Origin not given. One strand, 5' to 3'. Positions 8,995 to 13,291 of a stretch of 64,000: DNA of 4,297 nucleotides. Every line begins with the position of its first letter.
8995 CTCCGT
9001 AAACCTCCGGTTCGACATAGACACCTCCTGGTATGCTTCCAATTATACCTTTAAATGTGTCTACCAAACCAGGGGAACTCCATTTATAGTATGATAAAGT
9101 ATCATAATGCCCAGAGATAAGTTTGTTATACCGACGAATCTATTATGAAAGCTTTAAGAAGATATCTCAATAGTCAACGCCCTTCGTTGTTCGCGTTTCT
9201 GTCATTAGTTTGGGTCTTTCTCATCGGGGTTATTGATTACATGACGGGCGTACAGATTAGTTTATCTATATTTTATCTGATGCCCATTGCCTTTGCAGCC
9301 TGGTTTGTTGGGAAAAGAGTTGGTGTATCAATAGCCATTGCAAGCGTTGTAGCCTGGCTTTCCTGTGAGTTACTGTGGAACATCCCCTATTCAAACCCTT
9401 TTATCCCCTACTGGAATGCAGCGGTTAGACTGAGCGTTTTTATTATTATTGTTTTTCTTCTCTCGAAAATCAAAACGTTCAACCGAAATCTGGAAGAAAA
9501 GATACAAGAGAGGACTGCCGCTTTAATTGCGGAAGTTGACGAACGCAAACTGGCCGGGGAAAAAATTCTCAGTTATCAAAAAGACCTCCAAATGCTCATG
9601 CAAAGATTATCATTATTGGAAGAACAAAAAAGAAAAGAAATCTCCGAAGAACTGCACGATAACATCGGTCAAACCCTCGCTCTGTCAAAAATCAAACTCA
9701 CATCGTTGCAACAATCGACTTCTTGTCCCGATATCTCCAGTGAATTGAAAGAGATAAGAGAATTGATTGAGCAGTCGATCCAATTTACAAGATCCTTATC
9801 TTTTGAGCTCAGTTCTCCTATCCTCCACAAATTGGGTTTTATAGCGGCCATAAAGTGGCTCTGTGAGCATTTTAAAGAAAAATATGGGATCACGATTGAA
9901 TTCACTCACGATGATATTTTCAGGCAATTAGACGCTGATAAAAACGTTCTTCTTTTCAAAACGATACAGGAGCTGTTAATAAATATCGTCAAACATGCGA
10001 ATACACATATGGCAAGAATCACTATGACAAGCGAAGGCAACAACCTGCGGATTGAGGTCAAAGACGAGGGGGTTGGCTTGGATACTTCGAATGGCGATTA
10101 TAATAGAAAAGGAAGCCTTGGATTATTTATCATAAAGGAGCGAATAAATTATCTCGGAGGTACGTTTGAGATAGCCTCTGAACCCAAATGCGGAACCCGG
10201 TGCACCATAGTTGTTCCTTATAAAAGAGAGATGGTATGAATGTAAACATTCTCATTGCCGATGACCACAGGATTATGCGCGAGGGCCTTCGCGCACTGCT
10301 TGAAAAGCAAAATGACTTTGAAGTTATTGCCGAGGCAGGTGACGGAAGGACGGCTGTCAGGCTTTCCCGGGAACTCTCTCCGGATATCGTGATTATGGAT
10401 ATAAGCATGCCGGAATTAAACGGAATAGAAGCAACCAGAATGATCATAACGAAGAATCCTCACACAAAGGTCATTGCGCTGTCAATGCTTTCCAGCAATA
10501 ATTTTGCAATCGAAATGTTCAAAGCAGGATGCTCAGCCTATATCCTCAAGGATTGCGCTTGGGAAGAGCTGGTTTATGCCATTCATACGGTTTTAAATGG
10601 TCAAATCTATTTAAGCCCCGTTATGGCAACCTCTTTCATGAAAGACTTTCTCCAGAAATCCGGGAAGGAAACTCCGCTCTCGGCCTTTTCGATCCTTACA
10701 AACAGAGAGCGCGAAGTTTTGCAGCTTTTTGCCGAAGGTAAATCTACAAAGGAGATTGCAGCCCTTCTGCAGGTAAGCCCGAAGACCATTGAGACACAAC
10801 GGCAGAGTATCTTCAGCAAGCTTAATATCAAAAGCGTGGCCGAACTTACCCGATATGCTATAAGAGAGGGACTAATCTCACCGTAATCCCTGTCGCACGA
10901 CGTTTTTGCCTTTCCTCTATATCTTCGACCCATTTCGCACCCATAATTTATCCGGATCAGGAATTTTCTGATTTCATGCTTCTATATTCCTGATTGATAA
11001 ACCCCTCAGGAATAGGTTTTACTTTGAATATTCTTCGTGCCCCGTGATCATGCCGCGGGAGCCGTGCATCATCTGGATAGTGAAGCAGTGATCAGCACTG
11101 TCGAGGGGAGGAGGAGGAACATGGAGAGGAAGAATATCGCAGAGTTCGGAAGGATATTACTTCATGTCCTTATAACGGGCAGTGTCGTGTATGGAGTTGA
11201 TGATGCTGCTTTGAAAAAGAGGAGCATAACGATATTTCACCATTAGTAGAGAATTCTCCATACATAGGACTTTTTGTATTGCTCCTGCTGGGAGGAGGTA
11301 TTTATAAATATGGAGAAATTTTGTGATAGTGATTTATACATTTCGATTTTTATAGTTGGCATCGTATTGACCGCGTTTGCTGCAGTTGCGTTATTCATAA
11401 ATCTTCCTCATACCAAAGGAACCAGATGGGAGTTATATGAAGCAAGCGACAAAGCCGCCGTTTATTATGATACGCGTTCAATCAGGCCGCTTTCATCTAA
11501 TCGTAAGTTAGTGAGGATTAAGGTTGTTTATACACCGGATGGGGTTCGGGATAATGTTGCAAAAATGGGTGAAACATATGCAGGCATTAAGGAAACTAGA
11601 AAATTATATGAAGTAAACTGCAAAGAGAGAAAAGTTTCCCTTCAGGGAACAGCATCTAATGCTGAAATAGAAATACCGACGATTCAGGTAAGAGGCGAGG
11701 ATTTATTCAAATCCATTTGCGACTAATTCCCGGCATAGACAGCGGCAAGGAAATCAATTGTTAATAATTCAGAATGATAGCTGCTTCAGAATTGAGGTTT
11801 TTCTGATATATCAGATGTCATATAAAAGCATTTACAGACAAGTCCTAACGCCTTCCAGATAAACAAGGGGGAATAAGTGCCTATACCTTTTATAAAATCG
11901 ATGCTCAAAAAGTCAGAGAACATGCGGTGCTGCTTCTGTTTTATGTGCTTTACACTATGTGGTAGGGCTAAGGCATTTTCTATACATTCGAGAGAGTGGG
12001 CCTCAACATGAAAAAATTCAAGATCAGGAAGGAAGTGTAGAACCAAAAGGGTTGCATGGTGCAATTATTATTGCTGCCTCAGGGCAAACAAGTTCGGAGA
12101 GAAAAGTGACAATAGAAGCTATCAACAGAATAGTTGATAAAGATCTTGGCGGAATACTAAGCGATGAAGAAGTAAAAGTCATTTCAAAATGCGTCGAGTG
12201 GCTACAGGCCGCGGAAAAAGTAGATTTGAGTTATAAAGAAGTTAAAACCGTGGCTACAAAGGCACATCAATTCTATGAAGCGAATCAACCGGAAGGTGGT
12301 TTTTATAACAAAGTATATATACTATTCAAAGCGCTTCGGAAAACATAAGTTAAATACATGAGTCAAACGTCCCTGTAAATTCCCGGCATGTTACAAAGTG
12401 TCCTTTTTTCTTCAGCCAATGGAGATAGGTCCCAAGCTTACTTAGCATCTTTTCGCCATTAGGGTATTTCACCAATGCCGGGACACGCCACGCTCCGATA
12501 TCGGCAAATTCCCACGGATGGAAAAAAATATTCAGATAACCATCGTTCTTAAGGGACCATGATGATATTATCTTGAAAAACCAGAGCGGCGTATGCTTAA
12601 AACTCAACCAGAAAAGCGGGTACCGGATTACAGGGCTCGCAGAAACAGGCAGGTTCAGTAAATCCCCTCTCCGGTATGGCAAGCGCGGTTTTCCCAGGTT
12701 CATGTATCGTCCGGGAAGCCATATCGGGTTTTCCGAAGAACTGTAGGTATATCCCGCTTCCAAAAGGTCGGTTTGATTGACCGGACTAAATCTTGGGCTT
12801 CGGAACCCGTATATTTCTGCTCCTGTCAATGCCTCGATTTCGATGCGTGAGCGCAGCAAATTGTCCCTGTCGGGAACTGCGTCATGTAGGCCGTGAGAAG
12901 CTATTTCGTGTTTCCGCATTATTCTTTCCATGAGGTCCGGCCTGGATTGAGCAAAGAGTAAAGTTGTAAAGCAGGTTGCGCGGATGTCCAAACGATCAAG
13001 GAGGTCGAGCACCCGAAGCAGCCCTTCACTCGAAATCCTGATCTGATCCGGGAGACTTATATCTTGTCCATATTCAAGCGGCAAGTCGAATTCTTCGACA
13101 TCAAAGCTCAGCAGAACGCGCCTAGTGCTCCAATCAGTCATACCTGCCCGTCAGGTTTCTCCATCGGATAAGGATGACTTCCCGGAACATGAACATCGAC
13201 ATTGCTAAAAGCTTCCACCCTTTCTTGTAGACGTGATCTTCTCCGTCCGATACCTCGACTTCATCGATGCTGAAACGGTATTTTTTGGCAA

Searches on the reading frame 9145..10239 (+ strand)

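Call 72: search_protein_families(library=pfam, proteins=[window:9145-10239:+], max_evalue=0.0001)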
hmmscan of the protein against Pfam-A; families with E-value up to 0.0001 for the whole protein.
window:9145-10239:+ (364 aa): 3 families
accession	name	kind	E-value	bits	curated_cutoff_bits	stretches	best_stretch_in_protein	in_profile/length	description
PF02518.31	HATPase_c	-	1.2e-12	48.7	26.4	1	268-360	4-110/111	Histidine kinase-, DNA gyrase B-, and HSP90-like ATPase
PF07730.19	HisKA_3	-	3.2e-10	40.9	24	1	163-224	2-65/68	Histidine kinase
PF13581.12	HATPase_c_2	-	2.5e-05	24.7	27.4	1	274-332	36-107/127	Histidine kinase-like ATPase domain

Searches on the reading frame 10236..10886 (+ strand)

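Call 72: search_protein_families(library=pfam, proteins=[window:10236-10886:+], max_evalue=0.0001)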
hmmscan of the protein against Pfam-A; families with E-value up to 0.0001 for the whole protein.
window:10236-10886:+ (216 aa): 5 families
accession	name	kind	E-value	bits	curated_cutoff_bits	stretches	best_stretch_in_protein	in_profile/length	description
PF00072.30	Response_reg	-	1.9e-28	99.3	30.2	1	5-116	1-110/111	Response regulator receiver domain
PF00196.25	GerE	-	5e-19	68.1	23.5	1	153-208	2-57/57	Bacterial regulatory proteins, luxR family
PF08281.18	Sigma70_r4_2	-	6.7e-08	32.5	25.7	1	152-190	9-48/54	Sigma-70, region 4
PF13936.12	HTH_38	-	1.7e-05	24.9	27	1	153-186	4-38/44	Helix-turn-helix domain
PF13384.12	HTH_23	-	3.9e-05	23.8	24.6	1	160-185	9-34/50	Homeodomain-like domain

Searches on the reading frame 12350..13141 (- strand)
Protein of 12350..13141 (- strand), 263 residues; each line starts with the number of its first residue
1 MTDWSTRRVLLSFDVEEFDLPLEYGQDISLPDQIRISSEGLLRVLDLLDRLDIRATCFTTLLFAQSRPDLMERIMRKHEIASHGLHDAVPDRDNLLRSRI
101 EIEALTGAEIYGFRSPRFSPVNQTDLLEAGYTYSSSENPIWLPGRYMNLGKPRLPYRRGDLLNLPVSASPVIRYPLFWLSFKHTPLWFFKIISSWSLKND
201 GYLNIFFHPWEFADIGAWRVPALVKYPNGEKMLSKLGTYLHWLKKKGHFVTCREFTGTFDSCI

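Call 10: search_protein_families(library=pfam, proteins=[window:12350-13141:-])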
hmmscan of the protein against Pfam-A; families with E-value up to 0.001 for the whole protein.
window:12350-13141:- (263 aa): 1 family
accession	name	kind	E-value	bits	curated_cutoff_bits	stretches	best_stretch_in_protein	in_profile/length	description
PF01522.26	Polysacc_deac_1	-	4.7e-06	27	23.1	1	42-113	22-101/124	Polysaccharide deacetylase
